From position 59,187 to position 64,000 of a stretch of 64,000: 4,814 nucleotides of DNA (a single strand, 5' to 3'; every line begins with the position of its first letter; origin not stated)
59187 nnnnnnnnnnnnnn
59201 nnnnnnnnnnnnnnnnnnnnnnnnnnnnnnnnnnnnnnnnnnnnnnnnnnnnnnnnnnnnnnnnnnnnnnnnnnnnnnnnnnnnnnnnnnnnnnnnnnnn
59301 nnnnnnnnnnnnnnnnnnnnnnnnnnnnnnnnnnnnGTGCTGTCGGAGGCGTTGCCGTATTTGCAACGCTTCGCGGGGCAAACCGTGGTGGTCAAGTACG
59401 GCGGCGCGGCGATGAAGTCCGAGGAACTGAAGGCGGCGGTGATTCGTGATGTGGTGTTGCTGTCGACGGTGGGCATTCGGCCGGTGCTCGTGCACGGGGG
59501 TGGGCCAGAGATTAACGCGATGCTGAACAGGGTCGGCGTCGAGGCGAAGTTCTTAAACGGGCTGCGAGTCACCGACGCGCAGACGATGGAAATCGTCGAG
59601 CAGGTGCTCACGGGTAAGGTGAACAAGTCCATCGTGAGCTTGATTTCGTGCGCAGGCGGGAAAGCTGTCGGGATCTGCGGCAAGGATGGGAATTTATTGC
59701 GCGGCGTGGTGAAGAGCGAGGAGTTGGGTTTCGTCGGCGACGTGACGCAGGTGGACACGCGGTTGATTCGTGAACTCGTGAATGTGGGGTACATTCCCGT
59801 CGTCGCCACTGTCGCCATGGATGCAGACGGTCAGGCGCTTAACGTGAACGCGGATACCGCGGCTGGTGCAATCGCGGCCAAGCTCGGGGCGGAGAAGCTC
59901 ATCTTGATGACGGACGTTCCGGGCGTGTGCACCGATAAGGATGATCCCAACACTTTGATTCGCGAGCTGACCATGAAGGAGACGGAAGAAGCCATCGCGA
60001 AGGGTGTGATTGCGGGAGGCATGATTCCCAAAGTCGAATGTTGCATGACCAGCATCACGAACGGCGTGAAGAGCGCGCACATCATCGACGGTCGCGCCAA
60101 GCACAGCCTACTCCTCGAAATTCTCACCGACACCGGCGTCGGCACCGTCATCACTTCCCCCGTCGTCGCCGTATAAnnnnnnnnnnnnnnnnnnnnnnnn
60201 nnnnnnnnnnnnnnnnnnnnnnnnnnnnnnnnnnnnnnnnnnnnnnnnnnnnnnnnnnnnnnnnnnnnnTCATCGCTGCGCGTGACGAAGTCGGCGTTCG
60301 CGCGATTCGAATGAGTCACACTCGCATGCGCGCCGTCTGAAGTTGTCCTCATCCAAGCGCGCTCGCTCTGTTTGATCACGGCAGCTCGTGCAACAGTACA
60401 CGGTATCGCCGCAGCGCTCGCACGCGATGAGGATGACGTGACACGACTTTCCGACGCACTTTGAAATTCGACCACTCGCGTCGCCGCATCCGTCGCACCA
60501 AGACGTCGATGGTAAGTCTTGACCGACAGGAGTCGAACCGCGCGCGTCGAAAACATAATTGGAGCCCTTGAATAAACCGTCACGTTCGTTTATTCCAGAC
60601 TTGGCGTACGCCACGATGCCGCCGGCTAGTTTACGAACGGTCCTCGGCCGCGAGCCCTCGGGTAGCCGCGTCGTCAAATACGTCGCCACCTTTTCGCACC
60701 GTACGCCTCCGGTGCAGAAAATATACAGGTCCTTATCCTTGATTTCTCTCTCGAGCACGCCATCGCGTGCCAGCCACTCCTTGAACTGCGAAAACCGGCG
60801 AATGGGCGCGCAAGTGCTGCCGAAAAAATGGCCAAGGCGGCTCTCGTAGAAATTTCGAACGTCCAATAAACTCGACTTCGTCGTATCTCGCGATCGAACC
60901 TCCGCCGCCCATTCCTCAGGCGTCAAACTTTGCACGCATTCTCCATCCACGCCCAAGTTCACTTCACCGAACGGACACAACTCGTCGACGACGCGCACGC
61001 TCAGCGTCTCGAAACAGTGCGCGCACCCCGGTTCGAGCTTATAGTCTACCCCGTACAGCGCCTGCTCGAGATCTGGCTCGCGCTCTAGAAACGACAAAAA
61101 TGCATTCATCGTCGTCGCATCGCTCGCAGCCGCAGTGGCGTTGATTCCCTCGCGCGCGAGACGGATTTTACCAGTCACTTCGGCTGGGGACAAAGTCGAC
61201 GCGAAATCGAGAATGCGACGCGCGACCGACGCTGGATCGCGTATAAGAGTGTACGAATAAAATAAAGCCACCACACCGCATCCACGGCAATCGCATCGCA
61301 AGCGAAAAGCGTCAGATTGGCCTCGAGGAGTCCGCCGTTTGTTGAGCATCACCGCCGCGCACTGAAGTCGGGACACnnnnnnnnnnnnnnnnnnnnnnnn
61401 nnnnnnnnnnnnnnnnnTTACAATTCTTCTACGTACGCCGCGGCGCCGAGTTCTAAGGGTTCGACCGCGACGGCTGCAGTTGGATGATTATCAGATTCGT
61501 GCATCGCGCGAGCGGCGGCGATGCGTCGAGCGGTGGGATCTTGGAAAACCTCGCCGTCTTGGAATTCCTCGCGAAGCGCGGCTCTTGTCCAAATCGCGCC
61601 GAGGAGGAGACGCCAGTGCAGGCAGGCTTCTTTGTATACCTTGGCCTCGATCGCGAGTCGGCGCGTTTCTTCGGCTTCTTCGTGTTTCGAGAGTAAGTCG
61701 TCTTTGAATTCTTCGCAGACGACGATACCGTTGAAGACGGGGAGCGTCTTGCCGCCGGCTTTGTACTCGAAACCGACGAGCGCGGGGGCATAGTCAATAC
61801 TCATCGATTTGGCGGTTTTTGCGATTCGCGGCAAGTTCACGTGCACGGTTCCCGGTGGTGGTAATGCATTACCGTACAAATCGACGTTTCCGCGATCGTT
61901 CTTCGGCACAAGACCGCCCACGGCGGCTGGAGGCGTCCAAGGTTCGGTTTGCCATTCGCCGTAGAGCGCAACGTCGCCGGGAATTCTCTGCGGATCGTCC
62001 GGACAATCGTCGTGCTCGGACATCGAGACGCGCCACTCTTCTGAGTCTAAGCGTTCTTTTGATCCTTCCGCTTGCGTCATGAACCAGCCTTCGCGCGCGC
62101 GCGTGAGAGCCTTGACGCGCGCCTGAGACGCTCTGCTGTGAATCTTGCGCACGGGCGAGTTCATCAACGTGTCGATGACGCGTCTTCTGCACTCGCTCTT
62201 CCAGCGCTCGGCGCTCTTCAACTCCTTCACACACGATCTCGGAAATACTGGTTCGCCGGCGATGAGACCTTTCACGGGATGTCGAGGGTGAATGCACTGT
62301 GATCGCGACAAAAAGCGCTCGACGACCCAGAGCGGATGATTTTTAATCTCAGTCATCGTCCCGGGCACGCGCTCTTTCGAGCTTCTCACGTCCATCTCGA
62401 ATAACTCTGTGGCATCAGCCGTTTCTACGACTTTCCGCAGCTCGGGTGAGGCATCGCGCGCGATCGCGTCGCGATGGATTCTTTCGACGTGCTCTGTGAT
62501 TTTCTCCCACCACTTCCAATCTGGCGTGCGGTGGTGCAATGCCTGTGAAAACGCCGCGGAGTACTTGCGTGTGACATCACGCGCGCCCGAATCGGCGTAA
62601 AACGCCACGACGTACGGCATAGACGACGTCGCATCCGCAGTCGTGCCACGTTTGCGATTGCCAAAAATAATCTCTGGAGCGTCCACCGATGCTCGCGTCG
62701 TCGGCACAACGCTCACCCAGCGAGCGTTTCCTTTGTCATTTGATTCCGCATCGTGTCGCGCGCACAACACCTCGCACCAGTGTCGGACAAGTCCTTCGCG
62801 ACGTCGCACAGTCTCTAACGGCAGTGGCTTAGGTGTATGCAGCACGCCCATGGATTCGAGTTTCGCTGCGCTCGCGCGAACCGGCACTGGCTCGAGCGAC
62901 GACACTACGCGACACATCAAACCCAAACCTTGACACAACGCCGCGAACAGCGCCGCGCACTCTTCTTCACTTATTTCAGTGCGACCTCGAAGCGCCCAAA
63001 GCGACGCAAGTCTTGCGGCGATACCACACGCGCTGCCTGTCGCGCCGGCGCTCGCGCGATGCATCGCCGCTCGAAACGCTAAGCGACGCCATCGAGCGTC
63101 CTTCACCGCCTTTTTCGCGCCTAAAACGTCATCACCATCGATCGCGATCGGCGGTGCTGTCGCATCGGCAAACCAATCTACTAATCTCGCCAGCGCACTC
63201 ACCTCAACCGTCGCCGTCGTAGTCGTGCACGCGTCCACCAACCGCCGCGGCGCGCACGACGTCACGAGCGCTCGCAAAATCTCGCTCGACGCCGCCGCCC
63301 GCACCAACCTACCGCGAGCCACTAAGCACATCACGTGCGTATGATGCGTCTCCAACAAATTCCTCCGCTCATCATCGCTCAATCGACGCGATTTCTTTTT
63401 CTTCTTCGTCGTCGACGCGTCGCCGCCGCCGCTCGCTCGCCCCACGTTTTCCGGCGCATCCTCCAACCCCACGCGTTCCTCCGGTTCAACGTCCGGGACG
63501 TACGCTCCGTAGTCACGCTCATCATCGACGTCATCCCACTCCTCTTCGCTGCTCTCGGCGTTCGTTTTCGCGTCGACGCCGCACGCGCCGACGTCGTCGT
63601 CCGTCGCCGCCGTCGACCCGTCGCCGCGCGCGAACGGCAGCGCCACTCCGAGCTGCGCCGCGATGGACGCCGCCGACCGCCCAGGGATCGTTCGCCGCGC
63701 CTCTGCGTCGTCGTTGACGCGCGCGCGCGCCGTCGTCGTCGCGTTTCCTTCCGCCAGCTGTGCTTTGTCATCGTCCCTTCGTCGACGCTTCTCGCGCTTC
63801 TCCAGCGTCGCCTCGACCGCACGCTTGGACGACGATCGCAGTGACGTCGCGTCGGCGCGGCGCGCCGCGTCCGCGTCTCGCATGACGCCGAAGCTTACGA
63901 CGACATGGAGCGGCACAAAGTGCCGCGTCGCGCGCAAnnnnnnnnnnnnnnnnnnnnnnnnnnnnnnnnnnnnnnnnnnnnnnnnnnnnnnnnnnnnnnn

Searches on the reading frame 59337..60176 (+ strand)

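Call 54: search_protein_families(library=pfam, proteins=[window:59337-60176:+], max_evalue=0.001)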
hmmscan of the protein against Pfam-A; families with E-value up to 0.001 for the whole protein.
window:59337-60176:+ (279 aa): 1 family
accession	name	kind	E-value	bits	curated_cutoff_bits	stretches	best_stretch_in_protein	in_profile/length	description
PF00696.33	AA_kinase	-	2.9e-53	181.4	24.9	1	16-251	2-234/234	Amino acid kinase family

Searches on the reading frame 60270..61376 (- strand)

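Call 54: search_protein_families(library=pfam, proteins=[window:60270-61376:-], max_evalue=0.001)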
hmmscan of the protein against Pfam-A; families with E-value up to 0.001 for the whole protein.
window:60270-61376:- (368 aa): 3 families
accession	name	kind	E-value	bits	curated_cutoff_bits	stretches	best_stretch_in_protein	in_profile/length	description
PF17773.7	UPF0176_N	-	2.1e-16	60.5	26.2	1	35-132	2-91/92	UPF0176 acylphosphatase like domain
PF12368.13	Rhodanese_C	-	2.6e-11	44.1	26.9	1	270-333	1-66/66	Rhodanase C-terminal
PF00581.25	Rhodanese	-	1.3e-05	26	22.2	1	164-259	10-101/102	Rhodanese-like domain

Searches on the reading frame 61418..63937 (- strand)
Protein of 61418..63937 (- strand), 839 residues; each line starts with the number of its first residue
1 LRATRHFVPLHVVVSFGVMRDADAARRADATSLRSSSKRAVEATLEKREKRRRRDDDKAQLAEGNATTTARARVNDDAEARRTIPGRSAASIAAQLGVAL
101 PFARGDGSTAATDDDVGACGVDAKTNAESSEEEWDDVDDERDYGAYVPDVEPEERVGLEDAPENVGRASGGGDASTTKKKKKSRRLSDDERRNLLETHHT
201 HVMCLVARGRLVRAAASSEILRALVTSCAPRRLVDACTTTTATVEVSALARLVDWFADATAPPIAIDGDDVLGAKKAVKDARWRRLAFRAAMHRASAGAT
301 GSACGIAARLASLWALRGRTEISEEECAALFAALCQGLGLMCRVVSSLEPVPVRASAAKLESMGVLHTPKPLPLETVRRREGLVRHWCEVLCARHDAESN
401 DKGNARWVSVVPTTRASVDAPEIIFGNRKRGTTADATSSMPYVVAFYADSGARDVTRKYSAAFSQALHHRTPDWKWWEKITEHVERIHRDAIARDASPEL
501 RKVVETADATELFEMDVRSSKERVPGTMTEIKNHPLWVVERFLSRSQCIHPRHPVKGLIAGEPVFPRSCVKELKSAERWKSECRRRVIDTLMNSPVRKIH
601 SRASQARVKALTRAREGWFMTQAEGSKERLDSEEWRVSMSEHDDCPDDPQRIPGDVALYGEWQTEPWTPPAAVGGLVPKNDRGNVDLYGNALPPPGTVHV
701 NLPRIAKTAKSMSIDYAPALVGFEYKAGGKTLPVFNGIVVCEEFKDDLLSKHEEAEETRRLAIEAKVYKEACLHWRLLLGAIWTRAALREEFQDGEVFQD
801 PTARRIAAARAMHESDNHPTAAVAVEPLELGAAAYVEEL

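Call 54: search_protein_families(library=pfam, proteins=[window:61418-63937:-], max_evalue=0.001)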
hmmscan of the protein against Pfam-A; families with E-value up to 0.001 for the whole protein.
window:61418-63937:- (839 aa): 4 families
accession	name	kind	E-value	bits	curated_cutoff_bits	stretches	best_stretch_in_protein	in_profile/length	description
PF10405.15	BHD_3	-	1.5e-24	86.6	27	1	677-749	1-72/74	Rad4 beta-hairpin domain 3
PF10403.14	BHD_1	-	1.5e-14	54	27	1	521-570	1-55/55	Rad4 beta-hairpin domain 1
PF03835.21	Rad4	-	9.3e-12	45.3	27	1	387-497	39-138/148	Rad4 transglutaminase-like domain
PF10404.14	BHD_2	-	1.4e-09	38.9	33.5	1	574-670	1-63/63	Rad4 beta-hairpin domain 2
